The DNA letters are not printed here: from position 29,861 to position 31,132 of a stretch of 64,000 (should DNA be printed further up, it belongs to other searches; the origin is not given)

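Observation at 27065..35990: Envelope glycan cluster paralleling the actinobacterial decaprenyl-phospho-arabinose / arabinogalactan pathway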

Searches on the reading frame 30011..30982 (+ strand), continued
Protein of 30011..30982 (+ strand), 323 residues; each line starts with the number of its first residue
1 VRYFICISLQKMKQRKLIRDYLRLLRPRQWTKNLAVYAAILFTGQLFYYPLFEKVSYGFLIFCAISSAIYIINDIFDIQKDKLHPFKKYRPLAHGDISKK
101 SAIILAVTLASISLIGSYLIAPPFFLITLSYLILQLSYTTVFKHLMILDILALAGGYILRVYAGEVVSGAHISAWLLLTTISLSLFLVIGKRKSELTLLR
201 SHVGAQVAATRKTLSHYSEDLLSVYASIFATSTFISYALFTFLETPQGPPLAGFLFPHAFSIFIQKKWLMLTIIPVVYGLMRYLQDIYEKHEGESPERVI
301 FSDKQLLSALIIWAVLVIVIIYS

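Call 114: search_dna_similar(query=window:30044-30982:+, collection=plasmids, mode=protein, max_evalue=0.00001, max_rows=60)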
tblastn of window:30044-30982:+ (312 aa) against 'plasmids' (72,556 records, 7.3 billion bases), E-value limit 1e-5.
Records with a match: 99; places in all: 99; records where one place covers at least 80% of the query: 34.
Best place of each record, by identity: <60% 99.
By first word of the organism name: Rhizobium 34; Sinorhizobium 5; Vibrio 3; Mesorhizobium 3; Azospirillum 3; Salipiger 3; Cereibacter 3; Sphingomonadaceae 3; Burkholderia 3; Streptomyces 2; and 30 more.
By predicted mobility (MOB-suite, as given by PLSDB): non-mobilizable 68; conjugative 21; mobilizable 10.
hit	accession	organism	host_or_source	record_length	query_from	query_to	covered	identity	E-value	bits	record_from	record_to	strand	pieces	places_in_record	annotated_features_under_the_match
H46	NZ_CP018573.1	Marivivens sp. JLT3646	cell culture,shallow-sea hydrothermal ...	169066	12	294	91%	35.6%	3e-33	136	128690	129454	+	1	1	decaprenyl-phosphate phosphoribosyltransferase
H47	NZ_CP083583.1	Kovacikia minuta CCNUW1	cell culture,fresh water lake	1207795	10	292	91%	34.8%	8e-39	152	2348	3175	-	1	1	record has no annotation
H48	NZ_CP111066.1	Chondrinema litorale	Seaweed,red alga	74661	7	293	92%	34.0%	6e-42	161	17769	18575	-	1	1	decaprenyl-phosphate phosphoribosyltransferase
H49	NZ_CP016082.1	Streptomyces sp. SAT1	Adenophora trachelioides Maxim.,single ...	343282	6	293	92%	33.0%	1e-24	111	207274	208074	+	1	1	UbiA prenyltransferase family protein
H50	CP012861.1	Persicobacter sp. JZB09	cell culture,soil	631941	4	293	93%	32.8%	4e-31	130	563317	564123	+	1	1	record has no annotation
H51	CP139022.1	Flammeovirgaceae bacterium SG7u.111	Seagrass,tissue sample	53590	9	293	91%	32.8%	7e-35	141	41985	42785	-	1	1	decaprenyl-phosphate phosphoribosyltransferase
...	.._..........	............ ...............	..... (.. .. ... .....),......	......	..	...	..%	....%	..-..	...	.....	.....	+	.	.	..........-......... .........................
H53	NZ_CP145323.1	Rhodococcus ruber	-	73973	4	293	93%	31.7%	6e-34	138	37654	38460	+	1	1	decaprenyl-phosphate phosphoribosyltransferase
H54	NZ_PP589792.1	Lactococcus sp.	Bacterial culture,Dairy environment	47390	2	289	92%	31.6%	4e-27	118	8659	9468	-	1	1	decaprenyl-phosphate phosphoribosyltransferase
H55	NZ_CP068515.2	Lactococcus cremoris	Whole organism,Dairy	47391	2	289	92%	31.6%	4e-27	118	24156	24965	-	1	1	decaprenyl-phosphate phosphoribosyltransferase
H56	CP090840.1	Streptomyces viridifaciens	Whole organism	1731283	11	293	91%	31.7%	5e-33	135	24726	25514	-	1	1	decaprenyl-phosphate phosphoribosyltransferase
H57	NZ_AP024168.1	Vibrio alfacsensis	-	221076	8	291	91%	31.5%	1e-17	91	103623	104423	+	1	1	UbiA family prenyltransferase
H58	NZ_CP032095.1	Vibrio alfacsensis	Solea senegalensis,whole ...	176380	8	291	91%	31.5%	1e-17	91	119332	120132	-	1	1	UbiA family prenyltransferase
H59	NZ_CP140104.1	Vibrio alfacsensis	Scophthalmus maximus,intestinal tract ...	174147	8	291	91%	31.5%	1e-17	91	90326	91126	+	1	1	UbiA family prenyltransferase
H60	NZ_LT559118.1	Nonomuraea gerenzanensis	-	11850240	3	293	93%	30.2%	1e-21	102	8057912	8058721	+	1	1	none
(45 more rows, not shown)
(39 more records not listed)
